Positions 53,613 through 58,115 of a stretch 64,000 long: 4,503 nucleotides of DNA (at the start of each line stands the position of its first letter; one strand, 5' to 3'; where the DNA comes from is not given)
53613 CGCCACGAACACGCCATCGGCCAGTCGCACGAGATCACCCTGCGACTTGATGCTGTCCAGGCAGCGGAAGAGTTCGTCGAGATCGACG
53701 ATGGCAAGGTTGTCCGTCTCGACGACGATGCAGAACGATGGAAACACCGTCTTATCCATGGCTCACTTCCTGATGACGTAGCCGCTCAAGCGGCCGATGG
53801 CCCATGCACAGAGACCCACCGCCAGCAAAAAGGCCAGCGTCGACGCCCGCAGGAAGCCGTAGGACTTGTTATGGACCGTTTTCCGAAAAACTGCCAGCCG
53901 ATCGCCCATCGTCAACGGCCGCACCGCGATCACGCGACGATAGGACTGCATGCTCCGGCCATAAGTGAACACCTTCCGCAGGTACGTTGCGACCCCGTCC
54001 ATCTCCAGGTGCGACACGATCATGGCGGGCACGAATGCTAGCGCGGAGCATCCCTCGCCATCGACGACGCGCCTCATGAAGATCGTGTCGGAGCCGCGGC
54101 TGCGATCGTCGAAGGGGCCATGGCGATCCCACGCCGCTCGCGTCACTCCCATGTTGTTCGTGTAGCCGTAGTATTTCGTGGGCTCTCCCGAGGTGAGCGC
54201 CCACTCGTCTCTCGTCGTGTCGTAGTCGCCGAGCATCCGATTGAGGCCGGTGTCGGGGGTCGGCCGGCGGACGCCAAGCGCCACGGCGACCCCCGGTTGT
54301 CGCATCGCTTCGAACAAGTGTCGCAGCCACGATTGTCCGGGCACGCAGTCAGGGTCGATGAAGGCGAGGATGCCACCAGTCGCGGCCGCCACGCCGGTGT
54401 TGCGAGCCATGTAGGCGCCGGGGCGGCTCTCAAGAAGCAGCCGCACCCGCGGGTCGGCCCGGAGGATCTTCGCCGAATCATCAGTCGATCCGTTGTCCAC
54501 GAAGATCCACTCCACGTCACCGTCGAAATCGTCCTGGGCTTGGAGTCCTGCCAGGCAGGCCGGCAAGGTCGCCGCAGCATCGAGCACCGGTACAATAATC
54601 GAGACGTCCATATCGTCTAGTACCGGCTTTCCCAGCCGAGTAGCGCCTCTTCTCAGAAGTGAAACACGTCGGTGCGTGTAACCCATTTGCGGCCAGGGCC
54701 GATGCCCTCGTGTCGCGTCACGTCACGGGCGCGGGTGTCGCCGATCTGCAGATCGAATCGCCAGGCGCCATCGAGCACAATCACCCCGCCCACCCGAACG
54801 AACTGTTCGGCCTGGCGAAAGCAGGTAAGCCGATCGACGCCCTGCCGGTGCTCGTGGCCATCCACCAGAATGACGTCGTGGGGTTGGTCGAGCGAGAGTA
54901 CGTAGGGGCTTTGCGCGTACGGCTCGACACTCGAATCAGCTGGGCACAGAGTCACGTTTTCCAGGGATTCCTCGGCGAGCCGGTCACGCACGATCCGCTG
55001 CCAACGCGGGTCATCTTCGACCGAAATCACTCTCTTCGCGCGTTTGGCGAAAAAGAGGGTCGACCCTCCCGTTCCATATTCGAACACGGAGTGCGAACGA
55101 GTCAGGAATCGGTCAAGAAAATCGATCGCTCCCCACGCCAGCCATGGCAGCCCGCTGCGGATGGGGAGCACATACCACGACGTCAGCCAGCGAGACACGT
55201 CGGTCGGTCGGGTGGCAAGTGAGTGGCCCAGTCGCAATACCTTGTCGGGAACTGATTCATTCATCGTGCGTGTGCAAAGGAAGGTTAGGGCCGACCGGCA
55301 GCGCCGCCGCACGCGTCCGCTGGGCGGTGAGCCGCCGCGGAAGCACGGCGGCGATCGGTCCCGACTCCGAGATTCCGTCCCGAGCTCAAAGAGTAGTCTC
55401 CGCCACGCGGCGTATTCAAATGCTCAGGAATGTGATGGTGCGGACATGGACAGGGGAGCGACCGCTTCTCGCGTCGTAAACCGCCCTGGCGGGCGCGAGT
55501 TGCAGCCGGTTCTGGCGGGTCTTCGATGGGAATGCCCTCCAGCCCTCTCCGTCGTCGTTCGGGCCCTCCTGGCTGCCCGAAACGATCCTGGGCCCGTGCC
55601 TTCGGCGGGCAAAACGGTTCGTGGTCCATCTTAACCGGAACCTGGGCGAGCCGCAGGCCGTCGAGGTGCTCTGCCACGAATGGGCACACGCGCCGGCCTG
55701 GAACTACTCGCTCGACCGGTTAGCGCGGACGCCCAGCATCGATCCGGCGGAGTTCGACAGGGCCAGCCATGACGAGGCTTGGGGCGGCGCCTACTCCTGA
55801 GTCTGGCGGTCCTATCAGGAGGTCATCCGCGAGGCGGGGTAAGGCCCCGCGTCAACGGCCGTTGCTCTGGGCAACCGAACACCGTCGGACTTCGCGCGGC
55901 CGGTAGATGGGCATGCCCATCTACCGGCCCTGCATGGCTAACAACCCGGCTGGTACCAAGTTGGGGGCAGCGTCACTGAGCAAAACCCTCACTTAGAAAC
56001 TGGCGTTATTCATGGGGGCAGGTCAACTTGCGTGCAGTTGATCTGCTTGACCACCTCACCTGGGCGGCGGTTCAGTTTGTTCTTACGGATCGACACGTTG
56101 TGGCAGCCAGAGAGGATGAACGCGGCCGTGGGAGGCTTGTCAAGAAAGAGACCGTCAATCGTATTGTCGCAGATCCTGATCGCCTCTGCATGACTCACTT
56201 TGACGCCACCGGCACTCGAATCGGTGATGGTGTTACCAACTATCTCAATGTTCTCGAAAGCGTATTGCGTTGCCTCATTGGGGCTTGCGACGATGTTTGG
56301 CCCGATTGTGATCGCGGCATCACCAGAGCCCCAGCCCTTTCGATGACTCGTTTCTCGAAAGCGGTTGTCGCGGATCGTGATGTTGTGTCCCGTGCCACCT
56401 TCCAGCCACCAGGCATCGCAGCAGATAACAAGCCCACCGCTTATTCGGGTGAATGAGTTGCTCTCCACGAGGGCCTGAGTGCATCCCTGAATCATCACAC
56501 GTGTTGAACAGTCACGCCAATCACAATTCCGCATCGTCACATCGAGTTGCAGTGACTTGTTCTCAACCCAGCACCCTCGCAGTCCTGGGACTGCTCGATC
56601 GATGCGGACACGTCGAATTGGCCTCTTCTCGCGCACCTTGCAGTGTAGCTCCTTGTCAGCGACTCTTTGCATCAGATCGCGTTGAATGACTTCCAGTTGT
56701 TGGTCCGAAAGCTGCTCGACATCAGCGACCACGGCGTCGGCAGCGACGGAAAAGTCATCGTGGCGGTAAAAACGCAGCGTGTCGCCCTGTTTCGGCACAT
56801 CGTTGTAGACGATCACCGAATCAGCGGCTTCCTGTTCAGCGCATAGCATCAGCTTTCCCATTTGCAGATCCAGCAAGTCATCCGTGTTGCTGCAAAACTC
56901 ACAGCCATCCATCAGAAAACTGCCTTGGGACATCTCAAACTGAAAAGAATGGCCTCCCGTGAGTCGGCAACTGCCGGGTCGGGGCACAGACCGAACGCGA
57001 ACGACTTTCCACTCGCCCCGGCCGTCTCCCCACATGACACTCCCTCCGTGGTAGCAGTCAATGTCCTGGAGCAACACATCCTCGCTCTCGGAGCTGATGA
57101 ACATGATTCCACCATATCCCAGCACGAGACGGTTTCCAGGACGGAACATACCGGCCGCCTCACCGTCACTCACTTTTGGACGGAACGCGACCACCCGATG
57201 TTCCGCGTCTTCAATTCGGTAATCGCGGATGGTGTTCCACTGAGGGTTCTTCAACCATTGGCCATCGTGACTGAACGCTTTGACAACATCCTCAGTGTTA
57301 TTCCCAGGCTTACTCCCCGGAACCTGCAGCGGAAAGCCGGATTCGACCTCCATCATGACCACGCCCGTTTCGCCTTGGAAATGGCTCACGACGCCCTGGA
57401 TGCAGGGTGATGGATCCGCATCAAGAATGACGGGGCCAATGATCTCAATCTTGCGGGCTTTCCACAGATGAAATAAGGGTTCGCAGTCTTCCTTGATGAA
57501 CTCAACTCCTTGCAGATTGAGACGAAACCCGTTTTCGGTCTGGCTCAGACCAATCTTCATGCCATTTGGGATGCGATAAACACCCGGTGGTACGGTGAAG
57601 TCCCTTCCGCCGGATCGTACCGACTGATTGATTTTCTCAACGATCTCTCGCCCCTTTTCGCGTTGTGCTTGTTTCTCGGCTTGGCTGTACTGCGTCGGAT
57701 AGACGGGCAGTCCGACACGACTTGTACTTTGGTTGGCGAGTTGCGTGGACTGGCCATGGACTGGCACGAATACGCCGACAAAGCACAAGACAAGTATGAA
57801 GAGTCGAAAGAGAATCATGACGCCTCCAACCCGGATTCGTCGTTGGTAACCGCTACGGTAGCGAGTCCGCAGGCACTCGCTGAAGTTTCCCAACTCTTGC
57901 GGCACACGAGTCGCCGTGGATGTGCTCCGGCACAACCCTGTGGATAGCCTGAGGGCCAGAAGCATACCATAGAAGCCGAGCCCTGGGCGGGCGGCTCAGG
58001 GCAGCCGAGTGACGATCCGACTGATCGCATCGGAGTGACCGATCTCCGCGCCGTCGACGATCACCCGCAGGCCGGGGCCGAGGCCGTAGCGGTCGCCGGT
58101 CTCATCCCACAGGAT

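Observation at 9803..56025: Glycan-gene modules are separated by a small recurring set of repeats, IS relics and gene relics (cassette-array-like mosaic)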

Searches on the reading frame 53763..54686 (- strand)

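Call 8: search_protein_families(library=pfam, proteins=[window:53763-54686:-], max_evalue=0.01)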
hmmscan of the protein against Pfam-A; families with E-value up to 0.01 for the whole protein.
window:53763-54686:- (307 aa): 4 families
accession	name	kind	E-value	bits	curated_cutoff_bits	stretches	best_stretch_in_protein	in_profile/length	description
PF00535.33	Glycos_transf_2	-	7.6e-24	85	23.3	1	29-153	1-128/168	Glycosyl transferase family 2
PF10111.15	Glyco_tranf_2_2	-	5.3e-05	23.3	27.3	1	48-116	20-94/276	Glycosyltransferase like family 2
PF13641.12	Glyco_tranf_2_3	-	7.3e-05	23.3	27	1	28-143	3-126/230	Glycosyltransferase like family 2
PF13632.12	Glyco_trans_2_3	-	0.01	16.1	27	0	108-248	3-117/198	Glycosyl transferase family group 2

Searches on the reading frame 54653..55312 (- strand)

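Call 8: search_protein_families(library=pfam, proteins=[window:54653-55312:-], max_evalue=0.01)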
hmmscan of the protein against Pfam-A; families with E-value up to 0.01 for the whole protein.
window:54653-55312:- (219 aa): 1 family
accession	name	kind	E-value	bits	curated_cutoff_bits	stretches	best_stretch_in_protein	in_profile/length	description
PF13578.12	Methyltransf_24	-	6.3e-06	27.5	26.3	1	78-181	2-103/105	Methyltransferase domain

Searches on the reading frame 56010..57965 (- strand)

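Call 8: search_protein_families(library=pfam, proteins=[window:56010-57965:-], max_evalue=0.01)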
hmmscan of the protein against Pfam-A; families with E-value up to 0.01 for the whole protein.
window:56010-57965:- (651 aa): 2 families
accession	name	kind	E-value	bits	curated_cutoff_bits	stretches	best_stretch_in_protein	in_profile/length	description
PF13229.12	Beta_helix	-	2.2e-10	40.8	25.9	1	465-603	49-158/158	Right handed beta helix region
PF05048.19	NosD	-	4e-05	23.6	23.6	1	477-632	28-172/212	Periplasmic copper-binding protein (NosD)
